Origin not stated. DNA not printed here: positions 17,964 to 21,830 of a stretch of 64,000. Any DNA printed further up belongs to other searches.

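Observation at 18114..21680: Single ORF fusing an LptF/G-type inner-membrane permease to an LptD/OstA-like outer-membrane protein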

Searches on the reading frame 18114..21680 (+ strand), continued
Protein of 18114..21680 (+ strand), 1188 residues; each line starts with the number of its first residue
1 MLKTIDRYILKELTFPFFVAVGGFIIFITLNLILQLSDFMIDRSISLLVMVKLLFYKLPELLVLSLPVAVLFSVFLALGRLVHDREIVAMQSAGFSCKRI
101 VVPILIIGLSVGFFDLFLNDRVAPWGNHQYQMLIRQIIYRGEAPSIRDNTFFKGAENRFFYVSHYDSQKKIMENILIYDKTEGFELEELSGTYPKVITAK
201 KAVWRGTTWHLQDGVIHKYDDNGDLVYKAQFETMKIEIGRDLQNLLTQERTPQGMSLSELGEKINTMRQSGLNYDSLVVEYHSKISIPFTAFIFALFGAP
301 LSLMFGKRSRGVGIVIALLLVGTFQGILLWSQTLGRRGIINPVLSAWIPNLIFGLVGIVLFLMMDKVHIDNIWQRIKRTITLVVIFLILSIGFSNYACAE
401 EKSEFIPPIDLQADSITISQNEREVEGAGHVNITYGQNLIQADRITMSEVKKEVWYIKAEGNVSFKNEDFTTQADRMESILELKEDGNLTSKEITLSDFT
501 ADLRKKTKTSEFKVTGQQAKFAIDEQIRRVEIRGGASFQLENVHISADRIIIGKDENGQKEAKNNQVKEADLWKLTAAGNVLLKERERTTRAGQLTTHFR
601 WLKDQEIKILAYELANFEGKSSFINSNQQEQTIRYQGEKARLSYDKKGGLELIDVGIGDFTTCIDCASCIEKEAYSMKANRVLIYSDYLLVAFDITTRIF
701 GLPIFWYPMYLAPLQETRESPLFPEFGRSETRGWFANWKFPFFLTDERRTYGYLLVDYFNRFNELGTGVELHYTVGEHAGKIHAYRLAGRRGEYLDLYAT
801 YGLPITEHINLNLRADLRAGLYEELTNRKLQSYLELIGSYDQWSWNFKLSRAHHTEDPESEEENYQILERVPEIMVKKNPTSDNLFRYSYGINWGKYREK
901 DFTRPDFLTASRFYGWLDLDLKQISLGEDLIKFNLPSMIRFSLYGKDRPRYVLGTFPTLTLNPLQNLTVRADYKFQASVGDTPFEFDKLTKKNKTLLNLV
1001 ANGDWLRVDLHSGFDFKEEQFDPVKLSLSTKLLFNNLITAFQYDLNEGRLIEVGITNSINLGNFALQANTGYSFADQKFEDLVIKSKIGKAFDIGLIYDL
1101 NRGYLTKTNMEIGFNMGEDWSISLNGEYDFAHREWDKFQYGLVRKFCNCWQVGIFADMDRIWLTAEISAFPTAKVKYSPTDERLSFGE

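Call 8: list_cluster_members(proteins=[P0001, P0006, P0067])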
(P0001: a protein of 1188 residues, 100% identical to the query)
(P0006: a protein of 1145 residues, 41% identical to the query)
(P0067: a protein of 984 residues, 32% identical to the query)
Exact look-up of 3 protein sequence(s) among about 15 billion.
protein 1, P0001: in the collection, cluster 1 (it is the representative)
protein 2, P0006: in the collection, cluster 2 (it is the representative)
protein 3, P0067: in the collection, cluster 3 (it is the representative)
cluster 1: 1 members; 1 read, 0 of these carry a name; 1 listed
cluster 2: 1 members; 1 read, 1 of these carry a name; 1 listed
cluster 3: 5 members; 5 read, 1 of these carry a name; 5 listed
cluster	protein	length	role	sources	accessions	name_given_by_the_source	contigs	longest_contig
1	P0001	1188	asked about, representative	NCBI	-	-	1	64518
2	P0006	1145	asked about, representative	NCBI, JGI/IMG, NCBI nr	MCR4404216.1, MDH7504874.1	MAG: LptF/LptG family permease [Candidatus Acetothermia bacterium] | lipopolysaccharide export system permease protein | LptF/LptG family permease [Candidatus Acetothermia bacterium]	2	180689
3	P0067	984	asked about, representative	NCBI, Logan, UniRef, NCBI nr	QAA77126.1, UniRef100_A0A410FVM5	MAG: hypothetical protein BIP78_1360 [Candidatus Bipolaricaulis sibiricus] | YjgP/YjgQ family permease n=1 Tax=Bipolaricaulis sibiricus TaxID=2501609 ...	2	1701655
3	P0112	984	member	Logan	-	-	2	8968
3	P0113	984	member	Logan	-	-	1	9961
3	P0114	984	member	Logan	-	-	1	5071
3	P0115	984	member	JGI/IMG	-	-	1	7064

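Call 10: search_solved_structures(query=A1, max_evalue=1, show_alignments=0)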
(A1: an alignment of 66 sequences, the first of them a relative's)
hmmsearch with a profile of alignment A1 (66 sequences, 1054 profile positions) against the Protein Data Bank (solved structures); distinct sequences matched with E-value up to 1: 27.
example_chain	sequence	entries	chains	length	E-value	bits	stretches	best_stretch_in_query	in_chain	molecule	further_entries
6s8g_G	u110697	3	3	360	5.9e-18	67.6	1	5-361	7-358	Inner membrane protein yjgQ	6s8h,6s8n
6mhu_G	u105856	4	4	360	5.9e-18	67.5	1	5-361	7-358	Lipopolysaccharide export system permease protein LptG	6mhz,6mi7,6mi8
6mit_G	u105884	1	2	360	6.7e-18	67.4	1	5-360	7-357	Lipopolysaccharide export system permease protein LptG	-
5l75_G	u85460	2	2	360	1.8e-17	66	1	5-361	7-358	FIG000906: Predicted Permease | LPS export ABC transporter permease LptG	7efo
8frl_G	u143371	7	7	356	1.9e-16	62.6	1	18-345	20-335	LPS export ABC transporter permease LptG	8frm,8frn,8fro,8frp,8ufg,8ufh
7efo_F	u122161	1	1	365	5.9e-15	57.6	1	5-365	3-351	Lipopolysaccharide export system permease protein LptF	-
5l75_F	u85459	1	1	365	1.3e-13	53.2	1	5-365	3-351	FIG000988: Predicted permease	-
9doh_F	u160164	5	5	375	1.4e-13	53.1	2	4-202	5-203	Lipopolysaccharide export system permease protein LptF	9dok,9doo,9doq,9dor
8frl_F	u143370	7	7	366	2.2e-13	52.4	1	5-201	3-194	Lipopolysaccharide export system permease protein LptF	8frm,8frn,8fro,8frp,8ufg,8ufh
5x5y_F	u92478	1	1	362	2.5e-13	52.2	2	5-202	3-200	Uncharacterized protein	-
6mit_F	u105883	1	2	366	5.5e-13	51.1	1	5-360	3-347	LPS export ABC transporter permease LptF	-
6s8g_F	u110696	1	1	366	1.1e-12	50.1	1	5-360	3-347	LPS export ABC transporter permease LptF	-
6s8h_F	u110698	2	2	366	1.2e-12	50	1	5-360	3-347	Lipopolysaccharide export system permease protein LptF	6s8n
6mhu_F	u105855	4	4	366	1.5e-12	49.7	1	5-360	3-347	Lipopolysaccharide export system permease protein LptF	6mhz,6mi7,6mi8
6mjp_F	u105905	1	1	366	3.8e-12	48.3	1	5-180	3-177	FIG000988: Predicted permease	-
5iv9_A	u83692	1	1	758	3.6e-05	25.2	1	419-838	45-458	LPS-assembly protein LptD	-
8h1r_A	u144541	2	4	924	7.8e-05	24.1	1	482-658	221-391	LPS-assembly protein LptD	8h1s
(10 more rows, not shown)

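Call 20: find_encoding_contigs(protein=P0001, flank=10000, max_places=2)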
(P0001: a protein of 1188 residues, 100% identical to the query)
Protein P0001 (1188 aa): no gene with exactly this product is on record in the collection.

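Call 21: find_encoding_contigs(protein=P0067, flank=10000, max_places=2)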
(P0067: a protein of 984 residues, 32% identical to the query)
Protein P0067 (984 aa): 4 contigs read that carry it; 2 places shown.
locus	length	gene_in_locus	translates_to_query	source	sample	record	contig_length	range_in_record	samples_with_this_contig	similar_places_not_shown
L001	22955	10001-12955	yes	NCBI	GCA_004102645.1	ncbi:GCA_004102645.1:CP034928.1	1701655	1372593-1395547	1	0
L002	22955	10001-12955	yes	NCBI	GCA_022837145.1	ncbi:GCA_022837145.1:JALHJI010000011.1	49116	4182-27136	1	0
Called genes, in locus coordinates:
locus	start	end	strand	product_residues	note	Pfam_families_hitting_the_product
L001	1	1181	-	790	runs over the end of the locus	PF03176:MMPL, PF12349:Sterol-sensing (faint), PF03176:MMPL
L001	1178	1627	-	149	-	-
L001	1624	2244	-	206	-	PF00440:TetR_N, PF17932:TetR_C_24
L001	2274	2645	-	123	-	-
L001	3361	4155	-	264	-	PF04951:Peptidase_M55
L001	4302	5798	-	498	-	PF00089:Trypsin, PF13365:Trypsin_2, PF00595:PDZ, PF13180:PDZ_2, PF14685:PDZ_Tricorn (faint), PF17820:PDZ_6, PF00595:PDZ, PF17820:PDZ_6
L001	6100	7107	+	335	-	PF02568:ThiI, PF18297:NFACT-R_2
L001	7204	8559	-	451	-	PF01212:Beta_elim_lyase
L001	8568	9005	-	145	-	-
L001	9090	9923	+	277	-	PF13646:HEAT_2, PF02985:HEAT (faint)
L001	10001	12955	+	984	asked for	PF03739:LptF_LptG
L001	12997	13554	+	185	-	-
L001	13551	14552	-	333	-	PF05496:RuvB_N, PF00004:AAA, PF07728:AAA_5 (faint), PF17864:AAA_lid_4, PF05491:WHD_RuvB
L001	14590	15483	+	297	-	PF00930:DPPIV_N (faint), PF26550:Tricorn_2nd, PF26549:Tricorn_N, PF07676:PD40 (weak), PF26549:Tricorn_N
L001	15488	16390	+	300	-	PF06574:FAD_syn, PF01687:Flavokinase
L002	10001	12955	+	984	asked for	PF03739:LptF_LptG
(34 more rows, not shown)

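Call 39: predict_structure(alignment_id=A1)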
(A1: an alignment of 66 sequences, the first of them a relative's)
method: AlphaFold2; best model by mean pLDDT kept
length: 1188 residues; sequences in the alignment: 66
mean_pLDDT: 86.8   pTM: 0.58
mean pLDDT of the five models: 86.8, 85.9, 85.8, 84.5, 82.7
residues with pLDDT >= 90: 670; 70-90: 391; 50-70: 104; < 50: 23
segments of 3 or more residues with pLDDT < 50: 389-407
pLDDT, mean of each block of 10 residues (from residue 1): 86 93 89 82 83 94 94 93 87 88 95 97 94 80 67 74 87 89 54 75 87 89 80 80 58 91 89 87 96 95 84 86 93 91 94 93 72 67 55 34 46 79 79 87 90 85 88 92 82 92 63 89 87 93 93 88 68 93 91 95 79 95 87 95 88 95 86 93 92 93 91 78 79 90 84 95 95 89 94 91 89 88 67 93 95 86 87 95 90 97 92 96 89 96 93 97 95 95 89 96 95 95 96 92 95 96 95 94 94 94 94 91 94 90 89 89 82 74 64
secondary structure, 60 per line:
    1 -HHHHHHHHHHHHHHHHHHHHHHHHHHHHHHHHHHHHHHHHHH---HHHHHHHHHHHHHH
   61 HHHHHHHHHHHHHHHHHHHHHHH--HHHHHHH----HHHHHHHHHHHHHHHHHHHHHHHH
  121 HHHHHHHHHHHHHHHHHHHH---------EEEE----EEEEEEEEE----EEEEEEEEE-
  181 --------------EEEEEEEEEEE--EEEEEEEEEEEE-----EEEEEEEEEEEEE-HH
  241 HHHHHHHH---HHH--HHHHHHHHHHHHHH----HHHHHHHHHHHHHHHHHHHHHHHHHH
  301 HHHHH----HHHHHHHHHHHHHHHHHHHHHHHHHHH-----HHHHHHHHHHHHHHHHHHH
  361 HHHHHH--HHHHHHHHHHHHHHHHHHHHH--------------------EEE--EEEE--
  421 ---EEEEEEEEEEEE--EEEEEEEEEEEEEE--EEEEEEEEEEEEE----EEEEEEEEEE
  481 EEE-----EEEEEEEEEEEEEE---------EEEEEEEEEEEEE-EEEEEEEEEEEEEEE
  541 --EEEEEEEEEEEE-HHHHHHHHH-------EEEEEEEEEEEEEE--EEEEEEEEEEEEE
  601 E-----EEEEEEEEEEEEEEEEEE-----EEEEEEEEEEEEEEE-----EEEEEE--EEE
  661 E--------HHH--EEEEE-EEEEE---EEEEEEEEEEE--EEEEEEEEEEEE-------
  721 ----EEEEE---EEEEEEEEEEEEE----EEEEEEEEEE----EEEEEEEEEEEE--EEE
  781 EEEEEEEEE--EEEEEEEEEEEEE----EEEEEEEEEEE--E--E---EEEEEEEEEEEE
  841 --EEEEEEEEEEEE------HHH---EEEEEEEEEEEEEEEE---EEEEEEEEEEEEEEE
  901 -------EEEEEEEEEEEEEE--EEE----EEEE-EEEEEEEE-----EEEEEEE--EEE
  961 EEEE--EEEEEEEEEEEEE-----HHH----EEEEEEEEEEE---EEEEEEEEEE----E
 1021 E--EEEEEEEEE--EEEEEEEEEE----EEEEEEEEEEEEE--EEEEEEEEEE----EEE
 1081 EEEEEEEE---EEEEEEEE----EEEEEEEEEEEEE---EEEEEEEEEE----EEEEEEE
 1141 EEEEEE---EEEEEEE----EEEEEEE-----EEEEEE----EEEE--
elements in order (helices of 4 or more, strands of 3 or more residues): H2-43 H47-83 H86-92 H97-140 E150-153 E158-166 E171-179 E195-205 E208-219 E225-237 H239-248 H257-270 H275-305 H310-336 H342-366 H369-389 E410-412 E415-418 E424-435 E438-451 E454-466 E471-483 E489-502 E512-524 E526-540 E543-554 H556-564 E572-585 E588-601 E607-624 E630-644 E650-655 E658-661 E675-679 E681-685 E689-699 E702-713 E725-729 E733-745 E750-759 E764-775 E778-789 E792-804 E809-819 E829-840 E843-854 E867-882 E886-900 E908-921 E924-926 E931-934 E936-943 E949-955 E958-964 E967-979 E992-1002 E1006-1015 E1024-1032 E1035-1044 E1049-1061 E1064-1073 E1078-1088 E1092-1099 E1104-1116 E1120-1129 E1134-1146 E1150-1156 E1161-1167 E1173-1178 E1183-1186
